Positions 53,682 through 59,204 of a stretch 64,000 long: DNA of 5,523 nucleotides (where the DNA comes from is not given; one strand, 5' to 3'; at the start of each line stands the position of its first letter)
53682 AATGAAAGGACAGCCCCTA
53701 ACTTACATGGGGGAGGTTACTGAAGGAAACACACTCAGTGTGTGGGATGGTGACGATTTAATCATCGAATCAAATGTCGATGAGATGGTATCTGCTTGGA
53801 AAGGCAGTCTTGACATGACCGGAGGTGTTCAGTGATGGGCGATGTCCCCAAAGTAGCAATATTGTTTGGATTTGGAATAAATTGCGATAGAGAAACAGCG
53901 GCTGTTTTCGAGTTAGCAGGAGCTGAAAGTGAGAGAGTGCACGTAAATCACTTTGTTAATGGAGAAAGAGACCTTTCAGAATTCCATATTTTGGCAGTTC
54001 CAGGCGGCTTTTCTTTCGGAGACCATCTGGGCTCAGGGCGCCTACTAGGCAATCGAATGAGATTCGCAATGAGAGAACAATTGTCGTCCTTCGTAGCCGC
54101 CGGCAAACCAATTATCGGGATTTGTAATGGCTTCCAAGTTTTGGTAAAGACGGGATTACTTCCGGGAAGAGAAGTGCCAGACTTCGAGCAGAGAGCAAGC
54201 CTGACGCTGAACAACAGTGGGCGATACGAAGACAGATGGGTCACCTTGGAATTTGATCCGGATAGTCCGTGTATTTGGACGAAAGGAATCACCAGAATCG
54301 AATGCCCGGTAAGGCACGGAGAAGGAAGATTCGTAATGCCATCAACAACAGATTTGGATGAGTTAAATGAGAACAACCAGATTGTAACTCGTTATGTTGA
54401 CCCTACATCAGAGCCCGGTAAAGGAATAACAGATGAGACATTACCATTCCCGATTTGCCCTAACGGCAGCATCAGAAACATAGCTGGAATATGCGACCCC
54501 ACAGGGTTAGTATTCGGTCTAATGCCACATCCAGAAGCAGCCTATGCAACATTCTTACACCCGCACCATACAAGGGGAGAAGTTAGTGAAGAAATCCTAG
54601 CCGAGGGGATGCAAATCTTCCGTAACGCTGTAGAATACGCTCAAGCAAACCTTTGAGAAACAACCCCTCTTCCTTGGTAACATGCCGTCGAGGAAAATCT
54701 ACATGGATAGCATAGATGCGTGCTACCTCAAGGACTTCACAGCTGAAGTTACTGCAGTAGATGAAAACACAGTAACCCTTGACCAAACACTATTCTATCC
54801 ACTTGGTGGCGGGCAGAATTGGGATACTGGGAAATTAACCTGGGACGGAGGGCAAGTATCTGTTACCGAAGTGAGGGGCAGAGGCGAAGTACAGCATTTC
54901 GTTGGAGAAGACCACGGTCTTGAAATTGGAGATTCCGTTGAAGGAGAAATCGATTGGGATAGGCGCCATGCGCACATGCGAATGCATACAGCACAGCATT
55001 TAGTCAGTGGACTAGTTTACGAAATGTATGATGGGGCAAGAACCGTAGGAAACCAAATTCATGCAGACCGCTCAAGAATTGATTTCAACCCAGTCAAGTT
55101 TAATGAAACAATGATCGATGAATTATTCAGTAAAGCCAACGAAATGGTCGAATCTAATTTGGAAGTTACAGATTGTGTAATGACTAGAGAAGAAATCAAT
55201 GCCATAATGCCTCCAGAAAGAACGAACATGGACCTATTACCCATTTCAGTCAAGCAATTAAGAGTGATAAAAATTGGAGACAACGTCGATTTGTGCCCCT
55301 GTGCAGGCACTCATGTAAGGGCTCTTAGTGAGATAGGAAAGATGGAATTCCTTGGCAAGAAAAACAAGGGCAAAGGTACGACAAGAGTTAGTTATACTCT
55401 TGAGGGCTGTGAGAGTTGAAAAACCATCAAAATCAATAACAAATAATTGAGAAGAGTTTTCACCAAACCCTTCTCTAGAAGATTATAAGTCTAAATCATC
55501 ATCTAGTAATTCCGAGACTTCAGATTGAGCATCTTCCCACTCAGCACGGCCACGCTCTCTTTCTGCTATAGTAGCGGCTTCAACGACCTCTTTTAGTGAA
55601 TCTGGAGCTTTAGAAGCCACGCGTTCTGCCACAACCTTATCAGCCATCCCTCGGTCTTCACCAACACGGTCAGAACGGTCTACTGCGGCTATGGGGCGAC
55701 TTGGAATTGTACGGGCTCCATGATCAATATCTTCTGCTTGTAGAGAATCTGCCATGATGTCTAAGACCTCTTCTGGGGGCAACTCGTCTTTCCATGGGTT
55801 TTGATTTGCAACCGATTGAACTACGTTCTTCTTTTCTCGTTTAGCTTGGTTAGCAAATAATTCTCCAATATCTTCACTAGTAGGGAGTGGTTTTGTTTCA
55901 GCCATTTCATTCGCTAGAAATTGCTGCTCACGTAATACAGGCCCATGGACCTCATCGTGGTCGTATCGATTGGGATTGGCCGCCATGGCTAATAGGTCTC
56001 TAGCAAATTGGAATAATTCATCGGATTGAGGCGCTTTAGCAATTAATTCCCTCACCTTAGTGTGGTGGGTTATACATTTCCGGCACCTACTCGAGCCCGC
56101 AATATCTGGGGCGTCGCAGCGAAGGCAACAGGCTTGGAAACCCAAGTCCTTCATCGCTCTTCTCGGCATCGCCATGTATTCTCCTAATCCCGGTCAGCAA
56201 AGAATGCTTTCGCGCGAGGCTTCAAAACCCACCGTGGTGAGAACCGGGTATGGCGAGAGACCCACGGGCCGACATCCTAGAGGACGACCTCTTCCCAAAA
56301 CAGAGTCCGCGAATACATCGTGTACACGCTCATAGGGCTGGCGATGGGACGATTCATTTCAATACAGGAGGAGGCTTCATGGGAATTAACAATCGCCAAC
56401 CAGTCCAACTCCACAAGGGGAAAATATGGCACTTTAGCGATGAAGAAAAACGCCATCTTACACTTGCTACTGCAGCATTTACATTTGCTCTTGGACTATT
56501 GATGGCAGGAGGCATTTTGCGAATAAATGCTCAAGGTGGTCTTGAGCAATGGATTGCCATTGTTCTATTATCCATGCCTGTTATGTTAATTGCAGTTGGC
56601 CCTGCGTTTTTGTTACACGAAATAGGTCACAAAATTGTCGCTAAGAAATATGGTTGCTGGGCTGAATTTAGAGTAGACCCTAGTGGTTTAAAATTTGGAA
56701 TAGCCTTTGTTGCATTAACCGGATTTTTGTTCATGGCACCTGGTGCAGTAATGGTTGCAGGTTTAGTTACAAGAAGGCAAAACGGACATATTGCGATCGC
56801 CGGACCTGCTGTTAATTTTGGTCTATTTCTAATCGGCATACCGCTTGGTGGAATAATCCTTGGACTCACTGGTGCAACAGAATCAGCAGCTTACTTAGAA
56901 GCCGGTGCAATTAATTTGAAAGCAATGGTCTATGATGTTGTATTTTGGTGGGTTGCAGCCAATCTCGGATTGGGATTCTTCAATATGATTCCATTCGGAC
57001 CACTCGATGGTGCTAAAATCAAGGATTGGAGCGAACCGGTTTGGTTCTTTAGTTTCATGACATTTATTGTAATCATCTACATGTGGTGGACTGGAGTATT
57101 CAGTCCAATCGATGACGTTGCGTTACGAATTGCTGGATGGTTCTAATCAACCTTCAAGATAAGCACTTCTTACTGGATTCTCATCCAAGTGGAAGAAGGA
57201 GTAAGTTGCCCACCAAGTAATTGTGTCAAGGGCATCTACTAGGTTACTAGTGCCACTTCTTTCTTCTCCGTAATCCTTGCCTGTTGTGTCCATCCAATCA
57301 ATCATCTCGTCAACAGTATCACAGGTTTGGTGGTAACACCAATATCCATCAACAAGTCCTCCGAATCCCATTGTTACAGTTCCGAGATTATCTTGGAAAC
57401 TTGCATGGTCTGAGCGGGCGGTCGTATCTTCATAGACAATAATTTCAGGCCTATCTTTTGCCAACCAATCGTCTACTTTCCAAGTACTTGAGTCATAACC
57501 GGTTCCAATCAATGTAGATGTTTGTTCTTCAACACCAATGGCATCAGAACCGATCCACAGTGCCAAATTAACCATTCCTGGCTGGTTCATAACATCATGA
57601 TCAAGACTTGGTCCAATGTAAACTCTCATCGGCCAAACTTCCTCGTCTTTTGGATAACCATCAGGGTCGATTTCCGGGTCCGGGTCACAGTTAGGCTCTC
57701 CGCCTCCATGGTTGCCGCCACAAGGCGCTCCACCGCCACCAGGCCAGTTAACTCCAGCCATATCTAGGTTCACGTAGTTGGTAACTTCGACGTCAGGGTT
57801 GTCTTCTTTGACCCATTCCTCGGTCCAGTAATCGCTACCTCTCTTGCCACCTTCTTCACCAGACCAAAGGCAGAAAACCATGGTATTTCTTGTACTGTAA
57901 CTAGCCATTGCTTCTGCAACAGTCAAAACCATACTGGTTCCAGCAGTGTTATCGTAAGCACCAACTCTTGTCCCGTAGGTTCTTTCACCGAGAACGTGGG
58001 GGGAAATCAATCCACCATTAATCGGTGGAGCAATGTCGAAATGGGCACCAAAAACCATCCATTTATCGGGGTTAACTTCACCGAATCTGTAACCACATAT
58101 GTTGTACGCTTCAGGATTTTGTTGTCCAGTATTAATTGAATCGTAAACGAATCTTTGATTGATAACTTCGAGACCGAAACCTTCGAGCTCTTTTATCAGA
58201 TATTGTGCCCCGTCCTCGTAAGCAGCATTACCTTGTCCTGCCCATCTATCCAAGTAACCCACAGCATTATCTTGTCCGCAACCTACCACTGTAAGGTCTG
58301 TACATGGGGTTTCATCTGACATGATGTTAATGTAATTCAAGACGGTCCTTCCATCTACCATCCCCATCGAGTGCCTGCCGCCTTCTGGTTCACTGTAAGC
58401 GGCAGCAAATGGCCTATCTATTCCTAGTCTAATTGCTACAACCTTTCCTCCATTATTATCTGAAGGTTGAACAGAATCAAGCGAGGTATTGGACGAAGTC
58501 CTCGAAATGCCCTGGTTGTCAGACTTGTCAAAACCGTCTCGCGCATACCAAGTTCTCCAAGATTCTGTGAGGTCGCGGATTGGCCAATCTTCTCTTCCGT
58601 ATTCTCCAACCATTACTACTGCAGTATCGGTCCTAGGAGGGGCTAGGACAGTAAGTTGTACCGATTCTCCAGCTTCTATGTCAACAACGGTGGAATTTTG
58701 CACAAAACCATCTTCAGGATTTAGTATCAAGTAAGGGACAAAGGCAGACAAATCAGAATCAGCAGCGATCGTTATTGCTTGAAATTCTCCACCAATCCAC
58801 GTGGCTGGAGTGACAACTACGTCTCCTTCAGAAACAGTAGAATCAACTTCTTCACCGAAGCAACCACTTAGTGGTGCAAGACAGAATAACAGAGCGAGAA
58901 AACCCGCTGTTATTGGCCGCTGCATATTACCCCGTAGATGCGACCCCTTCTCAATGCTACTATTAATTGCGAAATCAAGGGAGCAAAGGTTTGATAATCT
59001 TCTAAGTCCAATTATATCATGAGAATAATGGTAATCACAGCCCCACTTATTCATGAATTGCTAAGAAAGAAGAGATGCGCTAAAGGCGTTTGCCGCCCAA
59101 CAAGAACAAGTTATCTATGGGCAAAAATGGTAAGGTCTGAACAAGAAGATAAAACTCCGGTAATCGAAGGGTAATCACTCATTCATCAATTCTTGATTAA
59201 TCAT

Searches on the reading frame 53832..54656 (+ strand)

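Call 10: search_protein_families(library=pfam, proteins=[window:53832-54656:+], max_evalue=0.0001)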
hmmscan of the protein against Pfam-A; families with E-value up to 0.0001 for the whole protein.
window:53832-54656:+ (274 aa): 3 families
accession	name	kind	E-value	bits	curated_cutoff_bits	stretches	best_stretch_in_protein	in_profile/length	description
PF13507.12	GATase_5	-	1.6e-79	267.1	27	1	6-269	2-259/260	CobB/CobQ-like glutamine amidotransferase domain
PF01965.30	DJ-1_PfpI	-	2.3e-06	28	26.6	1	45-120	56-123/165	DJ-1/PfpI family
PF07685.20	GATase_3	-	1.7e-05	25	27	1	39-107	27-91/196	CobB/CobQ-like glutamine amidotransferase domain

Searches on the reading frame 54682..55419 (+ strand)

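Call 10: search_protein_families(library=pfam, proteins=[window:54682-55419:+], max_evalue=0.0001)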
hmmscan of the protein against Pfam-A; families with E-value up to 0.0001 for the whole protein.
window:54682-55419:+ (245 aa): 2 families
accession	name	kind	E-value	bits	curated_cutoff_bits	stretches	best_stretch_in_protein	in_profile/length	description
PF01411.24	tRNA-synt_2c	-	1.1e-13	51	30.3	1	17-94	473-552/552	tRNA synthetases class II (A)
PF07973.19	tRNA_SAD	-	2.2e-10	40.8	24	1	193-236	1-43/44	Threonyl and Alanyl tRNA synthetase second additional domain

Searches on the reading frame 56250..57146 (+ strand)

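Call 10: search_protein_families(library=pfam, proteins=[window:56250-57146:+], max_evalue=0.0001)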
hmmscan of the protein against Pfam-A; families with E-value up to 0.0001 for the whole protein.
window:56250-57146:+ (298 aa): 1 family
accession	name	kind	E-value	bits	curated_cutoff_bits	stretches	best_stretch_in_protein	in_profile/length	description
PF02163.28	Peptidase_M50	-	1.5e-10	41.3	27.2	1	112-257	2-189/221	Peptidase family M50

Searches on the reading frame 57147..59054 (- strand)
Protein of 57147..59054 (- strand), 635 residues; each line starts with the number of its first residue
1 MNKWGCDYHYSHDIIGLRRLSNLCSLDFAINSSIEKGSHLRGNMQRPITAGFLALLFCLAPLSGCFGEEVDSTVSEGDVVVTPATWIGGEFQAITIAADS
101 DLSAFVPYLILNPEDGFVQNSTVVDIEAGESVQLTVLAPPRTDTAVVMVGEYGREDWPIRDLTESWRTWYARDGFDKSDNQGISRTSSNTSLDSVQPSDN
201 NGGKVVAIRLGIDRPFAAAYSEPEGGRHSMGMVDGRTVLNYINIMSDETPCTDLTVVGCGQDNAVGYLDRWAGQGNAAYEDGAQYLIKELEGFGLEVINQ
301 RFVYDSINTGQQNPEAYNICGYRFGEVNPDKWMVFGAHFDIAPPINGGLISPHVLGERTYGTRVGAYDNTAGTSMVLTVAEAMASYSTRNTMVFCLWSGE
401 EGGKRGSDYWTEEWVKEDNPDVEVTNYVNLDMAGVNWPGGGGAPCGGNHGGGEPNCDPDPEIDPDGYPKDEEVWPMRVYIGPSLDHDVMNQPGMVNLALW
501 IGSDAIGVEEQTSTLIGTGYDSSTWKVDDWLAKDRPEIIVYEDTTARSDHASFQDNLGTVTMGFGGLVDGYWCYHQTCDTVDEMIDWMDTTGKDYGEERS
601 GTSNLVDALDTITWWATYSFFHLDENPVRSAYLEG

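Call 10: search_protein_families(library=pfam, proteins=[window:57147-59054:-], max_evalue=0.0001)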
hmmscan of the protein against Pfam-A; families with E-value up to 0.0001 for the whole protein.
window:57147-59054:- (635 aa): 2 families
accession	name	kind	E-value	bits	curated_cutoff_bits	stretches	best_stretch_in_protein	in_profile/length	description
PF04389.22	Peptidase_M28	-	9.5e-21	74.8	21.3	1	328-438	10-100/193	Peptidase family M28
PF01546.33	Peptidase_M20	-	6e-05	23.5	24.6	1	335-422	2-91/206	Peptidase family M20/M25/M40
